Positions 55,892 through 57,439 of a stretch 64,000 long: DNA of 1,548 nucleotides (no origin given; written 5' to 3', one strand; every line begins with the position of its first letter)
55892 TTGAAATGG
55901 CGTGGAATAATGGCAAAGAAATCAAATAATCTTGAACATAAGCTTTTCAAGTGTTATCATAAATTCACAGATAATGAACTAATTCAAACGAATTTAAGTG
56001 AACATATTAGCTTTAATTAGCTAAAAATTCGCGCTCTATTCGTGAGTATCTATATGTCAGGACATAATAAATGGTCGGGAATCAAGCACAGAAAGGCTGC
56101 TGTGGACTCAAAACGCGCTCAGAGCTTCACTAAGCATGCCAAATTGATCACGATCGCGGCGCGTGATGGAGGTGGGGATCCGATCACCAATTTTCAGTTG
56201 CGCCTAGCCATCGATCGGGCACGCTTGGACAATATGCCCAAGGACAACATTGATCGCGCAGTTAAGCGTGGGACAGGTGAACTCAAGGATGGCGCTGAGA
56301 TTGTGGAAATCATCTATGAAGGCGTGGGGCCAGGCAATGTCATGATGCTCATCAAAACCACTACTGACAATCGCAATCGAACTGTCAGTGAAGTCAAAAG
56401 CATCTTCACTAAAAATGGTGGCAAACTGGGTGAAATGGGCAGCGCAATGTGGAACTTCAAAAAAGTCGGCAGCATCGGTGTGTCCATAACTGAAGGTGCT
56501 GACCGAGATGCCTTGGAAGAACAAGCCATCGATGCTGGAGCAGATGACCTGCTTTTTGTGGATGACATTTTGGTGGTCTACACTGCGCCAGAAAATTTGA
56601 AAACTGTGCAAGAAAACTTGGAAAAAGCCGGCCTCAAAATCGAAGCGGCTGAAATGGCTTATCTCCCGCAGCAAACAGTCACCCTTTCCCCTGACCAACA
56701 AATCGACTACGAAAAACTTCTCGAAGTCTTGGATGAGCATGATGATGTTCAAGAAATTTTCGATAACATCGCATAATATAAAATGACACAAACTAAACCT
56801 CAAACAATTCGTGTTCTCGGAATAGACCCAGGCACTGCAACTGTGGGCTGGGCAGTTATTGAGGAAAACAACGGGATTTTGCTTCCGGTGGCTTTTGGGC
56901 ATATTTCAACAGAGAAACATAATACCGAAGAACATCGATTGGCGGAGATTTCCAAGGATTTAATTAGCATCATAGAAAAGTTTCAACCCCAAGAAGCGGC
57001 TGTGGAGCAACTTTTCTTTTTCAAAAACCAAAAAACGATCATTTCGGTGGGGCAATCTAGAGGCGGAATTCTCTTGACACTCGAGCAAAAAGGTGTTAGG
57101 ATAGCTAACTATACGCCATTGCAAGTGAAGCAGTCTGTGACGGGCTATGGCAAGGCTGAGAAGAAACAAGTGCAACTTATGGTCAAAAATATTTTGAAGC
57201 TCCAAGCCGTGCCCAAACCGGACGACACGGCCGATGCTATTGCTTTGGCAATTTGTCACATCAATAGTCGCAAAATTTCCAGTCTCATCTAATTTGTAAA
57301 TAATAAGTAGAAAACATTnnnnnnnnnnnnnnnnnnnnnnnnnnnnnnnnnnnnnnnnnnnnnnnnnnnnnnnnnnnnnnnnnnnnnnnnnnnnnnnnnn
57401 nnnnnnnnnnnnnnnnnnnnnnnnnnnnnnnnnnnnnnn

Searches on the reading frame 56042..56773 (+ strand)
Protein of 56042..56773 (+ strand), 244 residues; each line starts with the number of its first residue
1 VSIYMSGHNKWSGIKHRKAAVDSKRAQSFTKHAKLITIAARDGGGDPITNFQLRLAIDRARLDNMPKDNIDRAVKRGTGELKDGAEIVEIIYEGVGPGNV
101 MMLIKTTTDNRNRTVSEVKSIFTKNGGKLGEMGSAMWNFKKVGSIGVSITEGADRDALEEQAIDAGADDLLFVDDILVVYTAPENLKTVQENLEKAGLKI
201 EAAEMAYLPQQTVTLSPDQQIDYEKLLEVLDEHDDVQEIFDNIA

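Call 17: search_protein_families(library=pfam, proteins=[window:56042-56773:+], max_evalue=0.001)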
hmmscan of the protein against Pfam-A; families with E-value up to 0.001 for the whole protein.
window:56042-56773:+ (244 aa): 2 families
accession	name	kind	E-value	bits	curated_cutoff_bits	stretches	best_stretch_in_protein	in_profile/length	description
PF01709.26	Transcrip_reg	-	2.5e-51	174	27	1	89-243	3-160/160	TACO1/YebC second and third domain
PF20772.2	TACO1_YebC_N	-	5.1e-30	104.2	36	1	9-80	1-73/73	TACO1/YebC protein N-terminal domain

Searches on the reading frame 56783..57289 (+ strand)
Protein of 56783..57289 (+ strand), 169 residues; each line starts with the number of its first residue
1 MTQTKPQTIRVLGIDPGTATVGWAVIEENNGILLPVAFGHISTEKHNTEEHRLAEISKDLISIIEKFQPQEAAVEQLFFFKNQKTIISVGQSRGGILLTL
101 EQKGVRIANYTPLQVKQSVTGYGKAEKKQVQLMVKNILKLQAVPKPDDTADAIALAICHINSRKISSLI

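Call 17: search_protein_families(library=pfam, proteins=[window:56783-57289:+], max_evalue=0.001)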
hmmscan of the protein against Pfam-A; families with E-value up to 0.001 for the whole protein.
window:56783-57289:+ (169 aa): 1 family
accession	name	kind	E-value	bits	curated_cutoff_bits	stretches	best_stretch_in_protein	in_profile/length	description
PF02075.23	RuvC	-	2.9e-48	164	22.2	1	11-159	1-148/148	Crossover junction endodeoxyribonuclease RuvC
